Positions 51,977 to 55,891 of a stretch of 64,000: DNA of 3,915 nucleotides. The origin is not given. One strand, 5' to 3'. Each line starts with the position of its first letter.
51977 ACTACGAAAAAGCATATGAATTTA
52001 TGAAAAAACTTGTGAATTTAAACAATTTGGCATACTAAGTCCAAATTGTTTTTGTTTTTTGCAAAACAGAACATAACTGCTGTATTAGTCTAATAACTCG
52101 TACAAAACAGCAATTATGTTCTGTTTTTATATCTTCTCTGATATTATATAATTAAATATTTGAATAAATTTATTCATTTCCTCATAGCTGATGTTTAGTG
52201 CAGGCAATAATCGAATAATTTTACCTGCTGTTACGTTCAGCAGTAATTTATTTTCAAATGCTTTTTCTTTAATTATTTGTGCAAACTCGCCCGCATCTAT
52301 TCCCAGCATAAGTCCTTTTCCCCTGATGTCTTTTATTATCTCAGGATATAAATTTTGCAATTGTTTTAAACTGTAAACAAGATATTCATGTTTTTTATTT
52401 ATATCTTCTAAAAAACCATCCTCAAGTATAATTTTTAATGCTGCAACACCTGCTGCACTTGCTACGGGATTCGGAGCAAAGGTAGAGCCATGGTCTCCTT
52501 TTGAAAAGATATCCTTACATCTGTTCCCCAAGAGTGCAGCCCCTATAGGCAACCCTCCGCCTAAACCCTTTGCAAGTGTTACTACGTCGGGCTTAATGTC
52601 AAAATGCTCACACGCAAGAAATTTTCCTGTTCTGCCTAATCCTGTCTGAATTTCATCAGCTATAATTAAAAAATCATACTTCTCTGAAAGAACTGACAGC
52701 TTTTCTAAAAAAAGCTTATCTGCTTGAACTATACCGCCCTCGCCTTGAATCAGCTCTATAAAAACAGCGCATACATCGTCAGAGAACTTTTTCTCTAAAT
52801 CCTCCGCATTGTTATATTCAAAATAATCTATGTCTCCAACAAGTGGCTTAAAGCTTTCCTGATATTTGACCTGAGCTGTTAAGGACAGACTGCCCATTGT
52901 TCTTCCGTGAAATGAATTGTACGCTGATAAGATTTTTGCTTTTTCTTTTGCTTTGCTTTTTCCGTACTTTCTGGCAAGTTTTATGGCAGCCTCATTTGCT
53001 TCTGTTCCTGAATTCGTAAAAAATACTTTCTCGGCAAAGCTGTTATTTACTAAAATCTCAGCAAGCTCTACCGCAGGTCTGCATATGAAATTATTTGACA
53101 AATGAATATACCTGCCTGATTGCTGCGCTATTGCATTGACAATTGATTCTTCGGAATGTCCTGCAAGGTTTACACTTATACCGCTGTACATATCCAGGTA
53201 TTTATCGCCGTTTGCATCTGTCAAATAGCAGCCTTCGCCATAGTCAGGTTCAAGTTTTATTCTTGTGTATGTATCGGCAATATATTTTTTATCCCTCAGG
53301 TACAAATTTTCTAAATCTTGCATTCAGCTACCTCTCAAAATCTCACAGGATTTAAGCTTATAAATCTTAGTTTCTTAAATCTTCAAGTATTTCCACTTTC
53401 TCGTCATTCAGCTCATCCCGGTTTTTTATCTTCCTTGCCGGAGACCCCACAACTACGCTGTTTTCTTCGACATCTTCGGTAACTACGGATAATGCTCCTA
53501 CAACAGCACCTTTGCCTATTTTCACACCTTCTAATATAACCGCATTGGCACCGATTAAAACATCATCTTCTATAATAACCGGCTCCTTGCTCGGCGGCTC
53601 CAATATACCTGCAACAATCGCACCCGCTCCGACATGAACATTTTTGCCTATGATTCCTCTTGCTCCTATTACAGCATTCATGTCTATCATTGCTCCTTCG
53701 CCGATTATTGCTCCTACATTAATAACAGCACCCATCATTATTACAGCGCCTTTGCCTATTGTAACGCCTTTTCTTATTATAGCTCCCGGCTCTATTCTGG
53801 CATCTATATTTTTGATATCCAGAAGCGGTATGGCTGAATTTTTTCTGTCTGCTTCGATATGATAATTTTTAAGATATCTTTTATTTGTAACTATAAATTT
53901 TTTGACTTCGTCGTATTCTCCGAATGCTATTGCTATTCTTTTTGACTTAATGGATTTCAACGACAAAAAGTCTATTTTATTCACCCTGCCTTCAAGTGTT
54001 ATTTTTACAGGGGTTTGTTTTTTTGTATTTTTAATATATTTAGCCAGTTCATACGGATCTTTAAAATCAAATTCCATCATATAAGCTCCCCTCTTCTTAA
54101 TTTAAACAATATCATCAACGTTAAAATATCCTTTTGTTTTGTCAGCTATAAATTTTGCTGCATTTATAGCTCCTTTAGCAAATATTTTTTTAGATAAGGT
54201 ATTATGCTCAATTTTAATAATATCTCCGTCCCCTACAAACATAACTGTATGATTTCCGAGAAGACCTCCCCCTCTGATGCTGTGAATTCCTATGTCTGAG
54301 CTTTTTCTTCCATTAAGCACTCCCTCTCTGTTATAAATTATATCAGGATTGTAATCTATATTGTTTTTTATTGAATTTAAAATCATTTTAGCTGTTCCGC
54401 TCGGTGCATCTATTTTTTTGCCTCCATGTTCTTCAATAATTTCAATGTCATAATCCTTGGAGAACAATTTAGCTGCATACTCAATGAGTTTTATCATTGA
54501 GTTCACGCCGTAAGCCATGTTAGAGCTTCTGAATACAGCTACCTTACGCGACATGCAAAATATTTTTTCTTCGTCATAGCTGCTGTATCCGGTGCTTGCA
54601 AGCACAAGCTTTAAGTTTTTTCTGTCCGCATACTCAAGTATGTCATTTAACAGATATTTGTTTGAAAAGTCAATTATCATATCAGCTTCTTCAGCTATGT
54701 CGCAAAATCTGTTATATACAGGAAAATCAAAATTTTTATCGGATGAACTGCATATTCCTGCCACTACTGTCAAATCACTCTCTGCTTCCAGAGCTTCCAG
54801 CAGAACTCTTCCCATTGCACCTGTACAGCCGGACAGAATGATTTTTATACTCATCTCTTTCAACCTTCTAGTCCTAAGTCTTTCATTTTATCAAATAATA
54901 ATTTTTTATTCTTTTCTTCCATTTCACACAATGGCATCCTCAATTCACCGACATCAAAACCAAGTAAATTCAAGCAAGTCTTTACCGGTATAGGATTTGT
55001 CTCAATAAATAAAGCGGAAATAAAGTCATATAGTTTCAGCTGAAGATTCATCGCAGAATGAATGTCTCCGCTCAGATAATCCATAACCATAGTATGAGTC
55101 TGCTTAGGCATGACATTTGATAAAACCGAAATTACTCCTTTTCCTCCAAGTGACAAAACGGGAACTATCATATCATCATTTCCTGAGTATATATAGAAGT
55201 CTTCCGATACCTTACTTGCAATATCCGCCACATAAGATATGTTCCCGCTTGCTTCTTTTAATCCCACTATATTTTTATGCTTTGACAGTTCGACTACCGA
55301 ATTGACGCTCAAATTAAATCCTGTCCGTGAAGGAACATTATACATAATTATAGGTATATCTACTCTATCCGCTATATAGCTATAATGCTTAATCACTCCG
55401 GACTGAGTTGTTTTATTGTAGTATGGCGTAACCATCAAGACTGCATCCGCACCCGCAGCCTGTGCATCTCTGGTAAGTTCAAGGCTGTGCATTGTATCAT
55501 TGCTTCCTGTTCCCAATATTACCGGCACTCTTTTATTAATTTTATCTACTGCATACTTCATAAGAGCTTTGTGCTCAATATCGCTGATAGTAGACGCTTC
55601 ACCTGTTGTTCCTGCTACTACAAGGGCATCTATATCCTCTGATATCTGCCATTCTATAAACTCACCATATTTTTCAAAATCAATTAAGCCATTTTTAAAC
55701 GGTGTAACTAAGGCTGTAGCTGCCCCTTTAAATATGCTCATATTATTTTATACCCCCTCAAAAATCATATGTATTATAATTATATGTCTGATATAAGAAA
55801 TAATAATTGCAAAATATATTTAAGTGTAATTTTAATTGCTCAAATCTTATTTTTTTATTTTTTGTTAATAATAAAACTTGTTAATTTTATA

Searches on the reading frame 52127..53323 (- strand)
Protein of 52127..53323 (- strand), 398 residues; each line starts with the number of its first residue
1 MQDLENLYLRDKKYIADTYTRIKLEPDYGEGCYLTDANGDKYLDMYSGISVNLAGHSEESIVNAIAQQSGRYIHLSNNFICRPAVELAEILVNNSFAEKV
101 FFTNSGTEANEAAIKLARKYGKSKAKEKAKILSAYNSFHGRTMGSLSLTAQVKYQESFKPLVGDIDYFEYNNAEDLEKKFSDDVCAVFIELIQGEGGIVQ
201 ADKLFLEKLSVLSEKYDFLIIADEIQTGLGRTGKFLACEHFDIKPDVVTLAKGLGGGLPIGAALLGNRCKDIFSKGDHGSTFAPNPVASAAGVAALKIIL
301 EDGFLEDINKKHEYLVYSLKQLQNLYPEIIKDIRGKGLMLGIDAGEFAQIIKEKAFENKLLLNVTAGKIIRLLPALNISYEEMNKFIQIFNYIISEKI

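Call 25: search_protein_families(library=pfam, proteins=[window:52127-53323:-], max_evalue=0.001)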
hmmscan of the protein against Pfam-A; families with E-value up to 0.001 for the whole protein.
window:52127-53323:- (398 aa): 1 family
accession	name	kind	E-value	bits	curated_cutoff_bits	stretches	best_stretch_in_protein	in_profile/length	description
PF00202.27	Aminotran_3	-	2.7e-109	366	30.5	1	16-393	3-402/403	Aminotransferase class-III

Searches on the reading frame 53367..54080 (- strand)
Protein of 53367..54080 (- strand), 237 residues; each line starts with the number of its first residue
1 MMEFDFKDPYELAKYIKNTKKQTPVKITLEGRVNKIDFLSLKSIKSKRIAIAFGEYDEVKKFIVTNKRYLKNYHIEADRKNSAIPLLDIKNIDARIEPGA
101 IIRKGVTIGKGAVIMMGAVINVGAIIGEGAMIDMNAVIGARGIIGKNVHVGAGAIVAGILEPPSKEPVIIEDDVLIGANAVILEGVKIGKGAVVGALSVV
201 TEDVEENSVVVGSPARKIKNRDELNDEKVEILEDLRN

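Call 25: search_protein_families(library=pfam, proteins=[window:53367-54080:-], max_evalue=0.001)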
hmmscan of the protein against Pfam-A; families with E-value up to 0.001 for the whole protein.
window:53367-54080:- (237 aa): 4 families
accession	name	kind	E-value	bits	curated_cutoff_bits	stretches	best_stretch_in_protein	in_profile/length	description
PF08503.15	DapH_N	-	5.5e-24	84.6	27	1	8-89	2-86/86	Tetrahydrodipicolinate succinyltransferase N-terminal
PF00132.30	Hexapep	-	7.9e-22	76.4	27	3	168-201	2-35/36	Bacterial transferase hexapeptide (six repeats)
PF14602.12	Hexapep_2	-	2.5e-14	53.1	27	1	167-201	1-33/34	Hexapeptide repeat of succinyl-transferase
PF25084.1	LbH_EIF2B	-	1e-06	29.2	54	1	118-204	16-97/105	EIF2B subunit epsilon LbH domain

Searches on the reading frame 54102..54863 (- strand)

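Call 25: search_protein_families(library=pfam, proteins=[window:54102-54863:-], max_evalue=0.001)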
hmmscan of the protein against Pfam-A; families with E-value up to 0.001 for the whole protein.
window:54102-54863:- (253 aa): 2 families
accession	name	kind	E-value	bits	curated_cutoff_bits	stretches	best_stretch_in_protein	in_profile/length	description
PF05173.19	DapB_C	-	1e-38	132.5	27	1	119-252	1-120/121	Dihydrodipicolinate reductase, C-terminus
PF01113.26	DapB_N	-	3.9e-19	69.4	25.6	1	6-116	1-124/124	Dihydrodipicolinate reductase, N-terminus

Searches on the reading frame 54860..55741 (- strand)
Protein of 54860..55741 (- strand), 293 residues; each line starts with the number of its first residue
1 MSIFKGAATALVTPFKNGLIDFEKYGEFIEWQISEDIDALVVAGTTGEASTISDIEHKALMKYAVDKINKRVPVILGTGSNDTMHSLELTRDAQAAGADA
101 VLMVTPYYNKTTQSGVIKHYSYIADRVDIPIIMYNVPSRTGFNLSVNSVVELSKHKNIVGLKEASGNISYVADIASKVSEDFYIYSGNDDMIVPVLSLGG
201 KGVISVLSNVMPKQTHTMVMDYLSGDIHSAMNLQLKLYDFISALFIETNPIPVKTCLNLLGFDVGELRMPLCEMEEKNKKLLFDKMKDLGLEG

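Call 25: search_protein_families(library=pfam, proteins=[window:54860-55741:-], max_evalue=0.001)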
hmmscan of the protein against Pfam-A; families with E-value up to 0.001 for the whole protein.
window:54860-55741:- (293 aa): 1 family
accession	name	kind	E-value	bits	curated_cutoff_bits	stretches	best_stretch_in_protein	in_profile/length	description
PF00701.28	DHDPS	-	4.3e-90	301.8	22.1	1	4-284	2-284/289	Dihydrodipicolinate synthetase family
